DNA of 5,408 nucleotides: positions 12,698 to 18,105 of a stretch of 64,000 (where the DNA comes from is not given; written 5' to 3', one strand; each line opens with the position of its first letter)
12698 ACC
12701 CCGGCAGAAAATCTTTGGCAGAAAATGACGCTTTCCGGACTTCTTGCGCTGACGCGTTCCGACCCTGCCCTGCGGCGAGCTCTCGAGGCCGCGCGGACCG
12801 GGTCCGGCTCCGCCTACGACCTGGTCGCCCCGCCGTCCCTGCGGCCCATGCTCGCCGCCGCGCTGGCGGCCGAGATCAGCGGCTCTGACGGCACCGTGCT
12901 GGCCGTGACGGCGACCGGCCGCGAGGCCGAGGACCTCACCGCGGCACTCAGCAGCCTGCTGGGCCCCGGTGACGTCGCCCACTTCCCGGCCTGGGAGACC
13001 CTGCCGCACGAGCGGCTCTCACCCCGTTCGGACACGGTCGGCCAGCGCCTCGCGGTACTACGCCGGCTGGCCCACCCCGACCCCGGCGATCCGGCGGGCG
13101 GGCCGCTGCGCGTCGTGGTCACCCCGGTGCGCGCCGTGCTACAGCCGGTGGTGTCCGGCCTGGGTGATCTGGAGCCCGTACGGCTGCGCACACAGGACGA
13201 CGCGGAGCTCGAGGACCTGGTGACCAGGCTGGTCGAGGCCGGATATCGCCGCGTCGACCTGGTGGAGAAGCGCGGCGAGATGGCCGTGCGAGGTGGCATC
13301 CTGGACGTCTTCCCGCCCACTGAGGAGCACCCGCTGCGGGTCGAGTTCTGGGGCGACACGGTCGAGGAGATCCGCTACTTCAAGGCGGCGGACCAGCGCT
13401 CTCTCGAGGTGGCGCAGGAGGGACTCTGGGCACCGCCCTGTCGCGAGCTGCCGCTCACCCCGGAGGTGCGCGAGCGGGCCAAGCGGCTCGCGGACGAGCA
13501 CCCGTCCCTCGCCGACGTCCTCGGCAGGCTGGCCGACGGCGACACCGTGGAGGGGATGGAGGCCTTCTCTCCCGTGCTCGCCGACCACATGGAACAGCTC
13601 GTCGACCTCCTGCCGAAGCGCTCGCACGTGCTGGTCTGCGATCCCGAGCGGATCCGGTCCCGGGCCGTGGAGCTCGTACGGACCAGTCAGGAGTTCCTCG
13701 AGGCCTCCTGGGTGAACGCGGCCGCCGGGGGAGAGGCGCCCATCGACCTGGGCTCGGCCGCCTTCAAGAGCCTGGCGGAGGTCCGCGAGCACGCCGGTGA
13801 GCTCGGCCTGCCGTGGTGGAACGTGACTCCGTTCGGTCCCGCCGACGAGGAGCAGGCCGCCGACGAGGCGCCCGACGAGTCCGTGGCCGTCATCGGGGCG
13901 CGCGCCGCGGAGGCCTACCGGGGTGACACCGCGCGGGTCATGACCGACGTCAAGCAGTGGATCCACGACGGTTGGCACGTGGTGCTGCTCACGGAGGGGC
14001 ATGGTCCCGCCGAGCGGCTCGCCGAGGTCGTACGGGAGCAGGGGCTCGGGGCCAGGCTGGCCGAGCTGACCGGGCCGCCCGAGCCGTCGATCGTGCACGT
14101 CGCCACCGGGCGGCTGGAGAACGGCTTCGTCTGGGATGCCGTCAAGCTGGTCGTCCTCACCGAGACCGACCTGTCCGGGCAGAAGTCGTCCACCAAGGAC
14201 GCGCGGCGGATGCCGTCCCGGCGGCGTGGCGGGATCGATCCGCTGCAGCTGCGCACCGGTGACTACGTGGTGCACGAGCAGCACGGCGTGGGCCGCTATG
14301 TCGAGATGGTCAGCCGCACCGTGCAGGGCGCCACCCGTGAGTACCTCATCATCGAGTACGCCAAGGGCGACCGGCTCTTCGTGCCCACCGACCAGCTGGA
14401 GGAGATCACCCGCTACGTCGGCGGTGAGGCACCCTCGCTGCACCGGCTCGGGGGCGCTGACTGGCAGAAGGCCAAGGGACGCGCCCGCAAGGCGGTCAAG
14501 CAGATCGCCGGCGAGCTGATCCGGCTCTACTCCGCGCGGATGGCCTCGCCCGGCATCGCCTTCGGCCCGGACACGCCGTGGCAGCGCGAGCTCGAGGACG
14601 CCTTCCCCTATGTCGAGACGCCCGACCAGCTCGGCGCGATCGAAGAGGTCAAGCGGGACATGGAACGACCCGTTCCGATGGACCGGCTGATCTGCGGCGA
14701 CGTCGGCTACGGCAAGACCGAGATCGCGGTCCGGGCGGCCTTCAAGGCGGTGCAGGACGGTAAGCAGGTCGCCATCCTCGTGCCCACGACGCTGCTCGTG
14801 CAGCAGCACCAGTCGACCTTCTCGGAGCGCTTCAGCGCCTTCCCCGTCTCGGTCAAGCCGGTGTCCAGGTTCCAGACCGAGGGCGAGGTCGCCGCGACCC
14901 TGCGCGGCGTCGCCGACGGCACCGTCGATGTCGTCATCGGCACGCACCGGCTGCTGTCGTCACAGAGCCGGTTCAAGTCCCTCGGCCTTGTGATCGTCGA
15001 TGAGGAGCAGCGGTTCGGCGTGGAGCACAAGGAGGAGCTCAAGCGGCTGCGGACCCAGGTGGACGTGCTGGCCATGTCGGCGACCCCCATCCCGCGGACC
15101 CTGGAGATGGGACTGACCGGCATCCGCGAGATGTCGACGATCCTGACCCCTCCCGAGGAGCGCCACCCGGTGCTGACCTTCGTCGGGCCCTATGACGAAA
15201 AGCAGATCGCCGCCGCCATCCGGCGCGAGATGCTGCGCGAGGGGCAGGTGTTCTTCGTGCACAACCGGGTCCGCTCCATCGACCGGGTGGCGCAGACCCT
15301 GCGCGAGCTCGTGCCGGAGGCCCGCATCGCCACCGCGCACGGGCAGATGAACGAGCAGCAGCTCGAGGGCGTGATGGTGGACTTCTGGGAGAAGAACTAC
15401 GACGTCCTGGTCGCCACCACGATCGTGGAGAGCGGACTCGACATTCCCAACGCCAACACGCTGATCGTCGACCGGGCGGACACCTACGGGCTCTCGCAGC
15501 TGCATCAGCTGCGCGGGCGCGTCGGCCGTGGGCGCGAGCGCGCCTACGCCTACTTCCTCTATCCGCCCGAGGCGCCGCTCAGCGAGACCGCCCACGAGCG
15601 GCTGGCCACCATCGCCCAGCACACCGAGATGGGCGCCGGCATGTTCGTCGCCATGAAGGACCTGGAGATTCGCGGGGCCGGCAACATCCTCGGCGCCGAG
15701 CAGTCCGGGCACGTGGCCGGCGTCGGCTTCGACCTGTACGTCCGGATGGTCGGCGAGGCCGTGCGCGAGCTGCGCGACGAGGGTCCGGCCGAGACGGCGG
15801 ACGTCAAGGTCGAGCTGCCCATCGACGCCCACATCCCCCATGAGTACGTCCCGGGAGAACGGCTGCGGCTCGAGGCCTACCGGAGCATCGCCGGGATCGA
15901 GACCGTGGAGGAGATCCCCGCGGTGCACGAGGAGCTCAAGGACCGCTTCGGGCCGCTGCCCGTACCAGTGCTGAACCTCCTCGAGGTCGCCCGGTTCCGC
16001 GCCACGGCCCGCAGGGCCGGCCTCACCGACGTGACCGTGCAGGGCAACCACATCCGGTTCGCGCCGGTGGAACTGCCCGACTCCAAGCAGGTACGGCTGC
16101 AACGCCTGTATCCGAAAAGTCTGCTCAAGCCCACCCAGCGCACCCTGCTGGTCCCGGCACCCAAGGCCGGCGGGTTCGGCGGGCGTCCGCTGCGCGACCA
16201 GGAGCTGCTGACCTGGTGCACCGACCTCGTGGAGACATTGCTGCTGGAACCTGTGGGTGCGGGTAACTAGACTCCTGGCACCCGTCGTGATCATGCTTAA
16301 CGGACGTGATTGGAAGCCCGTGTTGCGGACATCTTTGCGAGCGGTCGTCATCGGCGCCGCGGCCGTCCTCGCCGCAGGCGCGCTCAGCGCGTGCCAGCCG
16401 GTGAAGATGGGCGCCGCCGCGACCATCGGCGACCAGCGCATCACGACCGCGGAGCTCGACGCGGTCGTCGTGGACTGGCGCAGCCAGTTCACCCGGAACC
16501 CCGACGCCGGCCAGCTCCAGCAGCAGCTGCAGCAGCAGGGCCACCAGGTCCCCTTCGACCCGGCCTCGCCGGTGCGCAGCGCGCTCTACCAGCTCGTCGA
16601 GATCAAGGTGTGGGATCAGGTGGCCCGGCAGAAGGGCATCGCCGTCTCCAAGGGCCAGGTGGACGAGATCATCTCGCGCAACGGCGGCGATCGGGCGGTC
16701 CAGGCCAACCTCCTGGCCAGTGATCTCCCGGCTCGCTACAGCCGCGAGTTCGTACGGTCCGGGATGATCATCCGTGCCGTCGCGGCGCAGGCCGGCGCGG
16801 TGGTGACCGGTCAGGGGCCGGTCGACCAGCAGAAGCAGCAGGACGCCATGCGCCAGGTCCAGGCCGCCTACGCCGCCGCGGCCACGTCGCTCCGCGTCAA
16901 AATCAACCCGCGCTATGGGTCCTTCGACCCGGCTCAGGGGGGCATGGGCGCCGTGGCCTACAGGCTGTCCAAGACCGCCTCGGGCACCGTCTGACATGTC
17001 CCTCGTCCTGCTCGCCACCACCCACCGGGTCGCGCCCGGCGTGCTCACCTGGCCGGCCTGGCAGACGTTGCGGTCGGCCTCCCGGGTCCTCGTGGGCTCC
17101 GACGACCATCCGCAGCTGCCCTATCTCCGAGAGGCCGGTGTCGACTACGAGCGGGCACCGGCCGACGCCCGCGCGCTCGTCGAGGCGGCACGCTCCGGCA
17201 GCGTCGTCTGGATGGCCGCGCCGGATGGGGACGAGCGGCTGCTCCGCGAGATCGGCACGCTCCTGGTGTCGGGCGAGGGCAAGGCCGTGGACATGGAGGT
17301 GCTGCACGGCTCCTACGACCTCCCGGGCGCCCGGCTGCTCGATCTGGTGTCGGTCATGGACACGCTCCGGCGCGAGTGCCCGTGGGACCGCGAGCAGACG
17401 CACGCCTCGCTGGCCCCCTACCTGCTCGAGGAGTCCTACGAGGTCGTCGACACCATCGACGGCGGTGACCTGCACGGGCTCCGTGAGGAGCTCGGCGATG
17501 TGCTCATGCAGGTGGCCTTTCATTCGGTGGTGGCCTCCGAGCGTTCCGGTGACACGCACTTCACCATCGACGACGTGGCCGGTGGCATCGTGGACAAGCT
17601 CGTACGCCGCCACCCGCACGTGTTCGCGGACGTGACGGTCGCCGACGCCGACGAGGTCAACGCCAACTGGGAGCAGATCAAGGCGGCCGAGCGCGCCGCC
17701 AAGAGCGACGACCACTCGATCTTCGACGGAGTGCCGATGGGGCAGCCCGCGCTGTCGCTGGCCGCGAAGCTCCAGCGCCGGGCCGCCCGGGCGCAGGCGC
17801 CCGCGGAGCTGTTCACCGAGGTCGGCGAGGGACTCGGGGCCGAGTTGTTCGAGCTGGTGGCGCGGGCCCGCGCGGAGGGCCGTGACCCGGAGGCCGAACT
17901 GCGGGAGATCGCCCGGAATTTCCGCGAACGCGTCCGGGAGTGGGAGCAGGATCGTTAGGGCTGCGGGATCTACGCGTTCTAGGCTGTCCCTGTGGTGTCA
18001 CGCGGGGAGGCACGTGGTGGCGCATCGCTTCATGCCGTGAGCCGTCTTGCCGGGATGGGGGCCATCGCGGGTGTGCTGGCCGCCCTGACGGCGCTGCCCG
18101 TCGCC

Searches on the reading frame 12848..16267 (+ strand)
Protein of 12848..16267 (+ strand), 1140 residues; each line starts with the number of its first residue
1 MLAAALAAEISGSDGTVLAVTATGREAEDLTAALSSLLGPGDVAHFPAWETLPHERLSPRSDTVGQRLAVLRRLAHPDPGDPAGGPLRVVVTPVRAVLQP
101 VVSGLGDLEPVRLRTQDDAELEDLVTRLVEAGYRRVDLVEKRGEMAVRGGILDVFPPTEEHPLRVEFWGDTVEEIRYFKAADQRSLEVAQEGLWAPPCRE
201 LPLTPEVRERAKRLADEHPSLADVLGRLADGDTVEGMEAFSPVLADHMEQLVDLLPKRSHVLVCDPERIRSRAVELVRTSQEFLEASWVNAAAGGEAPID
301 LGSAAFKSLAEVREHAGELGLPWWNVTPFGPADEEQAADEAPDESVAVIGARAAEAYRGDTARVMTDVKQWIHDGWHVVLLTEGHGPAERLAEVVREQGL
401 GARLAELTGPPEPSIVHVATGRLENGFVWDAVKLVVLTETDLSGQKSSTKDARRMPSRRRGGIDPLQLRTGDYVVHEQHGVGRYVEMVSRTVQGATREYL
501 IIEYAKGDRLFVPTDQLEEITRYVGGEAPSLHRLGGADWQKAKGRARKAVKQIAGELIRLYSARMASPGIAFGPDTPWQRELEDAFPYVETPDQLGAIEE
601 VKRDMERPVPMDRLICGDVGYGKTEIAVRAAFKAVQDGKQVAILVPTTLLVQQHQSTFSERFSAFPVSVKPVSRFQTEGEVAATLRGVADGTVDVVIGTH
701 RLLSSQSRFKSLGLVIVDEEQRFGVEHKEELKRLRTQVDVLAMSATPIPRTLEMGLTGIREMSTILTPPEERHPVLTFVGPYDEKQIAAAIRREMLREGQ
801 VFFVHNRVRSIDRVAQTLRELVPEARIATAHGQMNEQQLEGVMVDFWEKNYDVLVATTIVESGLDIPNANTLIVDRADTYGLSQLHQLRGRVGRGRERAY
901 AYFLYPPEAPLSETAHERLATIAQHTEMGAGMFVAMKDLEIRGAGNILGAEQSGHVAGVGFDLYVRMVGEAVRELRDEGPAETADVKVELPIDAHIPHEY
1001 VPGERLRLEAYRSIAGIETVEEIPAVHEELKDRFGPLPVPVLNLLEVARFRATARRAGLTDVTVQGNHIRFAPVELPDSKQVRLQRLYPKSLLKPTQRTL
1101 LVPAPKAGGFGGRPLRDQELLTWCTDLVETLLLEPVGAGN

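Call 57: search_protein_families(library=pfam, proteins=[window:12848-16267:+], max_evalue=0.00001)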
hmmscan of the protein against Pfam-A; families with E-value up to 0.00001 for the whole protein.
window:12848-16267:+ (1140 aa): 7 families
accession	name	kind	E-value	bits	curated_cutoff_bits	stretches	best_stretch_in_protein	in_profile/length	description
PF00270.35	DEAD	-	7.4e-27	94.6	26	1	591-753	1-165/167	DEAD/DEAH box helicase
PF03461.20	TRCF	-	7.6e-24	84.3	25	1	990-1072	1-83/95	TRCF domain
PF17757.6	UvrB_inter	-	1.7e-22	79.7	22.9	1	111-190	1-81/91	UvrB interaction domain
PF02559.22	CarD_TRCF_RID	-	2.2e-22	79.3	23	1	468-524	1-57/57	CarD-like/TRCF RID domain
PF00271.37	Helicase_C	-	4.5e-18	65.9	23.5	1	795-894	12-108/110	Helicase conserved C-terminal domain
PF04851.21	ResIII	-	1.4e-07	32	22.5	1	593-747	7-162/164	Type III restriction enzyme, res subunit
PF22590.2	Cas3-like_C_2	-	2.5e-06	28.1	27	1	799-896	3-105/106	CRISPR-associated nuclease/helicase Cas3, C-terminal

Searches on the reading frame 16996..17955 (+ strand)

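Call 57: search_protein_families(library=pfam, proteins=[window:16996-17955:+], max_evalue=0.00001)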
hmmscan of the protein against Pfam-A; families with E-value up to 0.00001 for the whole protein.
window:16996-17955:+ (320 aa): 1 family
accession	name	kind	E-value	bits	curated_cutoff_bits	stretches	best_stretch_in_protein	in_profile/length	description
PF03819.22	MazG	-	7.2e-26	90.7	22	1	134-210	1-74/74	MazG nucleotide pyrophosphohydrolase domain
